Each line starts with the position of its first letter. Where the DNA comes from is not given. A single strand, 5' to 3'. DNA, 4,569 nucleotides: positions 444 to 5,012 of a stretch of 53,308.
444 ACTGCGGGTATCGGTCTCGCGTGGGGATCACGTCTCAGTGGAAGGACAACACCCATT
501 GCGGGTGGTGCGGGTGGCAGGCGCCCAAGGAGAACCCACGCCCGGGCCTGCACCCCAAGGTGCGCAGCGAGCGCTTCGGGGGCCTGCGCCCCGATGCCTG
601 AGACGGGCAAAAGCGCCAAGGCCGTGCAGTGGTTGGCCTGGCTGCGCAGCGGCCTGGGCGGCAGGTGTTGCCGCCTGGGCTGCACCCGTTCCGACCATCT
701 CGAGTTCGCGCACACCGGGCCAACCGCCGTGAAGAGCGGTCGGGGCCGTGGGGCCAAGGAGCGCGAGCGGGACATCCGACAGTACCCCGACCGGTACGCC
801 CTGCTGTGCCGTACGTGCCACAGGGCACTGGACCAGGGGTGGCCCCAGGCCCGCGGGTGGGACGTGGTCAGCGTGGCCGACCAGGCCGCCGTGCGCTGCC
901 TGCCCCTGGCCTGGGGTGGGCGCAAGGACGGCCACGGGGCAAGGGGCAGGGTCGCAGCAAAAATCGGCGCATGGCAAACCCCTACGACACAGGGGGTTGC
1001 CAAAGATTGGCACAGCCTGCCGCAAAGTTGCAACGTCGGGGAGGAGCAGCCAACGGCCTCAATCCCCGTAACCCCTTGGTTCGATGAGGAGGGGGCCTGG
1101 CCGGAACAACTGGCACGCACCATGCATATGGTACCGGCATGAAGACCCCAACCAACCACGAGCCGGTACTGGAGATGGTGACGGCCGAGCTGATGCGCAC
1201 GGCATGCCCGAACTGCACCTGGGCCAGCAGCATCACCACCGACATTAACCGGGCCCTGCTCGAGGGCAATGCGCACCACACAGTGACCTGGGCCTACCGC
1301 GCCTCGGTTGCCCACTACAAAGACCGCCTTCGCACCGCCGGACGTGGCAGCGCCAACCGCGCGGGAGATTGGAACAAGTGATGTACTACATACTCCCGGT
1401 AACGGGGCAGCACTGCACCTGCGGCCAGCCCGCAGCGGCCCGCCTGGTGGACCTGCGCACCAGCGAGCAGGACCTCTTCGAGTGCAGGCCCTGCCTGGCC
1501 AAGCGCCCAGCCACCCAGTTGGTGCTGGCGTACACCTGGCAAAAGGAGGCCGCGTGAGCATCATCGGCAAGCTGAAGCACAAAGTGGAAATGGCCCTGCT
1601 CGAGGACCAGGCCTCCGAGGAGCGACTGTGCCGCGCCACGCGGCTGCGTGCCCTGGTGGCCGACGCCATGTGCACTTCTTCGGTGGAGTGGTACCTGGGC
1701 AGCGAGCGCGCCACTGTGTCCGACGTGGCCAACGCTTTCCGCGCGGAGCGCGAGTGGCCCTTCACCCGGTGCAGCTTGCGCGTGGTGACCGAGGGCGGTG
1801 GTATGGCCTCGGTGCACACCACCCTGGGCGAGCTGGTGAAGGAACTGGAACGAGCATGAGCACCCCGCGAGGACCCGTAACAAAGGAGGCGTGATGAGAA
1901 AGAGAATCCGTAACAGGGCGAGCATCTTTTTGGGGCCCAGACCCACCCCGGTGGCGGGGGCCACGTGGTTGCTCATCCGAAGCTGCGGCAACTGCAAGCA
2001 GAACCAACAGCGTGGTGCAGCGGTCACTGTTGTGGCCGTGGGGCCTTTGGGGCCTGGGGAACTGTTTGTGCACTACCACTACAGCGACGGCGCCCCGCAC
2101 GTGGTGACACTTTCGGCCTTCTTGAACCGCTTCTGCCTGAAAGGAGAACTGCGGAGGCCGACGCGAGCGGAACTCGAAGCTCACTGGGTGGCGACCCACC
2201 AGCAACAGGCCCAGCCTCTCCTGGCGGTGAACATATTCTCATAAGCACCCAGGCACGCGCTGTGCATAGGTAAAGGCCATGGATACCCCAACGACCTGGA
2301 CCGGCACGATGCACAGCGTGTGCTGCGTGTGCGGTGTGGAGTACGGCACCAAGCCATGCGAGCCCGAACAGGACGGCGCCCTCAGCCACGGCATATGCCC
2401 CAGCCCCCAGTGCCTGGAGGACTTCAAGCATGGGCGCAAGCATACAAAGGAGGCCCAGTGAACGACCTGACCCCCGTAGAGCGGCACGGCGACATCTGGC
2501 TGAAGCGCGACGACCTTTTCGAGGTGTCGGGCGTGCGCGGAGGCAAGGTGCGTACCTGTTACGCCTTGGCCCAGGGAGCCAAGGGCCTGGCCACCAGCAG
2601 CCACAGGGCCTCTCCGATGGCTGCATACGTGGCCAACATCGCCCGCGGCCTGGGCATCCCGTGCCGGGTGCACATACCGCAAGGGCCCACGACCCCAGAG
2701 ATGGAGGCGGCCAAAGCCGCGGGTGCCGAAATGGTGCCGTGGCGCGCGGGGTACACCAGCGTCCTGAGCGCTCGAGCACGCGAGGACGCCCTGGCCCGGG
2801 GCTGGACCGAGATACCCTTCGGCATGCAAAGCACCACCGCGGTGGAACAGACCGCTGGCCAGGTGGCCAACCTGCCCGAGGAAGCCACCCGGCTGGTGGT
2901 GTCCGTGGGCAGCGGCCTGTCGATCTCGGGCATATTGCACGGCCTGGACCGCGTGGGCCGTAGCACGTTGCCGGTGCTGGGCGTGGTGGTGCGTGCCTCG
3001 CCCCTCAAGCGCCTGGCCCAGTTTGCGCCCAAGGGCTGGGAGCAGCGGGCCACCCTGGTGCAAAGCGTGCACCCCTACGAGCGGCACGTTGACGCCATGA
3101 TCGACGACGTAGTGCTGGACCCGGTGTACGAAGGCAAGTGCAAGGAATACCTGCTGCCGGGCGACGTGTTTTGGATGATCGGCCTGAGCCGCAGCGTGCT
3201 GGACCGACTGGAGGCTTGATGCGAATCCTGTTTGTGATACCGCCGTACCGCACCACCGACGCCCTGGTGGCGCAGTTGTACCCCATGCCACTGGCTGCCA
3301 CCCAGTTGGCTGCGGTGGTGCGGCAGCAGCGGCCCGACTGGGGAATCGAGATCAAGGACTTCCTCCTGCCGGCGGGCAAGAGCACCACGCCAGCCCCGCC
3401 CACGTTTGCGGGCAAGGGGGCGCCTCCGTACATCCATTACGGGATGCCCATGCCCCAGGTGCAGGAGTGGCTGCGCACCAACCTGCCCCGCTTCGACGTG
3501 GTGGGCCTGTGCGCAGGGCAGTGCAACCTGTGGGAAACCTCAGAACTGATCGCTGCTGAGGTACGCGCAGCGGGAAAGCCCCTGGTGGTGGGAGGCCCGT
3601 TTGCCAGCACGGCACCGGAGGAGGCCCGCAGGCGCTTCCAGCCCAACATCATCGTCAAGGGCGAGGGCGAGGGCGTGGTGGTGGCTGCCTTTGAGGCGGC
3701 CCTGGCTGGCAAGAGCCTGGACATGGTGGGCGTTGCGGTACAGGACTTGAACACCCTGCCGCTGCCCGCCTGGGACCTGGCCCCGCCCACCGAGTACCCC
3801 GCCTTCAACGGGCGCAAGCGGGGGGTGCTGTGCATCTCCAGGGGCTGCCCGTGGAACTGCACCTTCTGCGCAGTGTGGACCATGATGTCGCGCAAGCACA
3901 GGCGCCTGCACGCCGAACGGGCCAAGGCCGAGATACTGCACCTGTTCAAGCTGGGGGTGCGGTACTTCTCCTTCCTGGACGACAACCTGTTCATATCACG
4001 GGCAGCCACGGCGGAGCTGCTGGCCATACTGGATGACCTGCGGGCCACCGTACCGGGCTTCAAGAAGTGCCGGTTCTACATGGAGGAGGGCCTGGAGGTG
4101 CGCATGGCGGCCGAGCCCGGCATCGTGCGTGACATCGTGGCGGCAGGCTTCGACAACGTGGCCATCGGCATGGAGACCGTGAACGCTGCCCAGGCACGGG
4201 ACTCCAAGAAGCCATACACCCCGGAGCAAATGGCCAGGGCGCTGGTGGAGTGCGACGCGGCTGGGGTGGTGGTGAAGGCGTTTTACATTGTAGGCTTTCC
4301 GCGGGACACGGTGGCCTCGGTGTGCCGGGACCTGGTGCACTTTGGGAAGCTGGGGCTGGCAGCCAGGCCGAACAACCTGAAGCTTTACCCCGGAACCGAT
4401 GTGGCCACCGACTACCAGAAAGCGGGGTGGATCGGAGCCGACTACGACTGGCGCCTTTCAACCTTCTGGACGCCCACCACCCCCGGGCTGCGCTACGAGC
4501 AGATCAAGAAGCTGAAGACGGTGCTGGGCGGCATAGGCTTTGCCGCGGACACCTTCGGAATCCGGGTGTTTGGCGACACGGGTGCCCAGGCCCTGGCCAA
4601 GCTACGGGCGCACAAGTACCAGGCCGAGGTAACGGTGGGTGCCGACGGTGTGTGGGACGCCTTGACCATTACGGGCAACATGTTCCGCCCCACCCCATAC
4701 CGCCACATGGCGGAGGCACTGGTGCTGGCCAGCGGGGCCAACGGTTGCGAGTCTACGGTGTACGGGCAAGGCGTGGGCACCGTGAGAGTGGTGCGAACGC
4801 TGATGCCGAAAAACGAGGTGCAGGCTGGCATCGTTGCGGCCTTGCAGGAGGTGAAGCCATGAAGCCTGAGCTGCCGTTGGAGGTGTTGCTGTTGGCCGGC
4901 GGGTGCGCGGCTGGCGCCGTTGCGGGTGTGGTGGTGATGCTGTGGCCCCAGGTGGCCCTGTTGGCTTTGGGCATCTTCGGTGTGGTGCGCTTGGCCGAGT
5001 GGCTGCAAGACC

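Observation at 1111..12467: Family of seven sigma54-type (-24/-12) promoter motifs in a phage genome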

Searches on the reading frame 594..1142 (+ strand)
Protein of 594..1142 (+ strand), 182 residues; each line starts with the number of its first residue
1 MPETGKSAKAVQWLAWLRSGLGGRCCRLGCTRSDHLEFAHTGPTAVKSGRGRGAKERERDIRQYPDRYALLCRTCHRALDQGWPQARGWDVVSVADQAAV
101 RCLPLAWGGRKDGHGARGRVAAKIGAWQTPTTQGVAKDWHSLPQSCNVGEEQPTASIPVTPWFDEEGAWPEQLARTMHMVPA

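Call 23: search_protein_families(library=pfam, proteins=[window:594-1142:+], max_evalue=0.05)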
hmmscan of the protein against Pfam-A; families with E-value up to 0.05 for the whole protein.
window:594-1142:+ (182 aa): 0 families

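Call 24: search_protein_families(library=phrogs, proteins=[window:594-1142:+], max_evalue=0.01)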
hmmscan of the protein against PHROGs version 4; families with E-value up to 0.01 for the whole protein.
window:594-1142:+ (182 aa): 0 families

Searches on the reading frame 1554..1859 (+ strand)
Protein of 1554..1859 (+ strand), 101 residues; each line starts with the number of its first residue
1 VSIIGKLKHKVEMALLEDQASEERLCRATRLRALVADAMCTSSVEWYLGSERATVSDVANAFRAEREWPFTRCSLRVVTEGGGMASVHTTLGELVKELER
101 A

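Call 23: search_protein_families(library=pfam, proteins=[window:1554-1859:+], max_evalue=0.05)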
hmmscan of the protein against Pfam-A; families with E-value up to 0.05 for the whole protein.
window:1554-1859:+ (101 aa): 0 families

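Call 24: search_protein_families(library=phrogs, proteins=[window:1554-1859:+], max_evalue=0.01)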
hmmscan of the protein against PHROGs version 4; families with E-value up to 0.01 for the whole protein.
window:1554-1859:+ (101 aa): 0 families

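Call 98: search_protein_families(library=pfam, proteins=[window:1554-1859:+], max_evalue=1)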
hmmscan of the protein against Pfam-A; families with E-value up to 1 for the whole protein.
window:1554-1859:+ (101 aa): 0 families

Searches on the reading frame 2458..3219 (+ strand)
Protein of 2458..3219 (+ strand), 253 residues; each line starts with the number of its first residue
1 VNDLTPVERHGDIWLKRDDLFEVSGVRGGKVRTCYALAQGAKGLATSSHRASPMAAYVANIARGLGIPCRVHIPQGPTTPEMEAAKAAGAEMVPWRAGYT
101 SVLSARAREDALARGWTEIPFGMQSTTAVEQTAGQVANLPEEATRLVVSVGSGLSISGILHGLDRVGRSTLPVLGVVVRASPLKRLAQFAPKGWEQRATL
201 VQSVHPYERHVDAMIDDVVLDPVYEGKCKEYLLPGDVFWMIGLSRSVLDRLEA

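Call 23: search_protein_families(library=pfam, proteins=[window:2458-3219:+], max_evalue=0.05)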
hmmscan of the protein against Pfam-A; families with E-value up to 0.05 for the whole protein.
window:2458-3219:+ (253 aa): 1 family
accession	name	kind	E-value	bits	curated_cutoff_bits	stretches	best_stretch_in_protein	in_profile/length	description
PF00291.31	PALP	-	4e-14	53.1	35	1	11-204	22-220/295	Pyridoxal-phosphate dependent enzyme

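Call 24: search_protein_families(library=phrogs, proteins=[window:2458-3219:+], max_evalue=0.01)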
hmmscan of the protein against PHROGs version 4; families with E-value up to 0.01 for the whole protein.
window:2458-3219:+ (253 aa): 3 families
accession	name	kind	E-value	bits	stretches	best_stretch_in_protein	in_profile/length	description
phrog_3650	-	unknown function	2.3e-31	110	1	3-172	24-230/392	-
phrog_7093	-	other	4.5e-14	53.6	1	10-169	15-190/279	threonine dehydratase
phrog_11528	-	unknown function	0.00087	19.4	1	58-167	79-196/322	-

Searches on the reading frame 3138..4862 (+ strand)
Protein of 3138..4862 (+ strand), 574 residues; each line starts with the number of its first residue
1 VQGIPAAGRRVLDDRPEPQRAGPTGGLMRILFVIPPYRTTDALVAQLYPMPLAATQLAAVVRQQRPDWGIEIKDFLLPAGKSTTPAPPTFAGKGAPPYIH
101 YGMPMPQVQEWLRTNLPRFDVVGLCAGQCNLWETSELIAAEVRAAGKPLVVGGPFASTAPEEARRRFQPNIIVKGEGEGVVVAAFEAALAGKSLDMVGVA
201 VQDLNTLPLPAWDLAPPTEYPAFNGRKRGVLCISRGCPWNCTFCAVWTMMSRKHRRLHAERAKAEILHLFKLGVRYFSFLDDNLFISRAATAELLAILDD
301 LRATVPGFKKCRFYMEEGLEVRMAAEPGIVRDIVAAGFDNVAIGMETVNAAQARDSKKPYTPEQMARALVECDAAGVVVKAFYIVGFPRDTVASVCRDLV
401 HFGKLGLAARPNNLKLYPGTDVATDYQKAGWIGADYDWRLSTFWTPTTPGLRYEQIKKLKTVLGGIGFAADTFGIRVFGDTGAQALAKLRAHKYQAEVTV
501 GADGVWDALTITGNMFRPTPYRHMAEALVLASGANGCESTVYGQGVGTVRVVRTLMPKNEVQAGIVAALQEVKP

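Call 7: search_protein_families(library=pfam, proteins=[window:3138-4862:+], max_evalue=0.01)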
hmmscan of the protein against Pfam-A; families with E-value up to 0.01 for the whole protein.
window:3138-4862:+ (574 aa): 2 families
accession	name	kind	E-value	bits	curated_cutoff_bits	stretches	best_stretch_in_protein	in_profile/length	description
PF04055.27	Radical_SAM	-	6.7e-16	59.3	29.5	1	233-393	3-157/166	Radical SAM superfamily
PF02310.24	B12-binding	-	3.4e-06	27.3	32.1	1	118-183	51-119/121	B12 binding domain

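Call 42: find_homologous_proteins(query=window:3219-4862:+, max_evalue=1e-40)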
Query window:3219-4862:+ (547 aa): 61 proteins with E <= 1e-40 among 8000 candidates.
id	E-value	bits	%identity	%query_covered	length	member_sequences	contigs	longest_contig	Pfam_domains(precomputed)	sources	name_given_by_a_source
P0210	1.1e-200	686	58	99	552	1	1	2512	PF04055.28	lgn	-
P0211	2.3e-200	685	59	99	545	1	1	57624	PF04055.28,PF02310.25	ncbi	-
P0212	9.6e-198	676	57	99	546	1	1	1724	PF04055.28,PF02310.25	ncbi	-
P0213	2.4e-191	655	58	93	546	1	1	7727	PF04055.28,PF02310.25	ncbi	-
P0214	1.5e-184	633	53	99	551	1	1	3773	PF04055.28,PF02310.25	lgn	-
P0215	4.0e-184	631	55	94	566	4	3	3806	PF04055.28,PF02310.25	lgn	-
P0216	5.6e-176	605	53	100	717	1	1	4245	PF04055.28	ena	-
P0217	6.9e-176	604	51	99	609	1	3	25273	PF04055.28,PF02310.25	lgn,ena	-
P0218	1.0e-174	600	52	99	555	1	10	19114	PF04055.28,PF02310.25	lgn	-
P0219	2.1e-174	599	52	100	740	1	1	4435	PF04055.28,PF02310.25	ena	-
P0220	4.0e-174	598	51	100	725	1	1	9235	PF04055.28,PF02310.25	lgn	-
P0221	2.6e-173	596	52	99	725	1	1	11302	PF04055.28,PF02310.25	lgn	-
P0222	3.2e-172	592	52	99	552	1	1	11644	PF04055.28,PF02310.25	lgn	-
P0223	8.2e-172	591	52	99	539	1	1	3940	PF04055.28,PF02310.25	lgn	-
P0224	7.0e-171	588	52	98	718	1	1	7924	PF04055.28,PF02310.25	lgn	-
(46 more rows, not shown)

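Call 43: find_encoding_contigs(protein=P0211, flank=10000, max_places=2)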
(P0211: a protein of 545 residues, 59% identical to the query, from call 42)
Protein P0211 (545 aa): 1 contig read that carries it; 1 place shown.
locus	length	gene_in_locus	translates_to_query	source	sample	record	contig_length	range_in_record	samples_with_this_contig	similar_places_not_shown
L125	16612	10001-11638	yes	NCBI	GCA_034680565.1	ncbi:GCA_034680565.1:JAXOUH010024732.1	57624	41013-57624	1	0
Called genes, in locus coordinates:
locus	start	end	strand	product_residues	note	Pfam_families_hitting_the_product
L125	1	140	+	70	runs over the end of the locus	-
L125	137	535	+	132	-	-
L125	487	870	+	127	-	PF23886:DUF7239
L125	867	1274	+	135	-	-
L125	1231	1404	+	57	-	-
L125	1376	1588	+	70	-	-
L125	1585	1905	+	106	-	-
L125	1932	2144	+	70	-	-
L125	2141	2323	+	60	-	-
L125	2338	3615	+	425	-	-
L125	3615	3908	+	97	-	-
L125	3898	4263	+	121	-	-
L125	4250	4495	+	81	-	-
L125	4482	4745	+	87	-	-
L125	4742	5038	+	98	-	-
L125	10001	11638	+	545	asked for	PF02310:B12-binding (faint), PF04055:Radical_SAM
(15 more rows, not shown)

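Call 44: find_encoding_contigs(protein=P0213, flank=10000, max_places=2)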
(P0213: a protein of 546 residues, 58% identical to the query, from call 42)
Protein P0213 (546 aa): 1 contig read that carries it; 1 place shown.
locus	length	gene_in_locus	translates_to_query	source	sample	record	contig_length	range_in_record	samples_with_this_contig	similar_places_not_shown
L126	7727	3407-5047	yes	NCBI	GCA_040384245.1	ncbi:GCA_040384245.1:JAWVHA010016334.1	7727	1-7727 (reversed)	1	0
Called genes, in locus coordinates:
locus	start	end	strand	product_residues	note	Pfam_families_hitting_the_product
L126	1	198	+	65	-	?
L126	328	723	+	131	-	-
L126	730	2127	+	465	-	PF00772:DnaB, PF13481:AAA_25, PF03796:DnaB_C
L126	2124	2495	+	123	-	-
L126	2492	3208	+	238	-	-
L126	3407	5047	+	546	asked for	PF02310:B12-binding (weak), PF04055:Radical_SAM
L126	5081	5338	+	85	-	-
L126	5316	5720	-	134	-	-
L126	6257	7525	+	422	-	PF01555:N6_N4_Mtase (weak)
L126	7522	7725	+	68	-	?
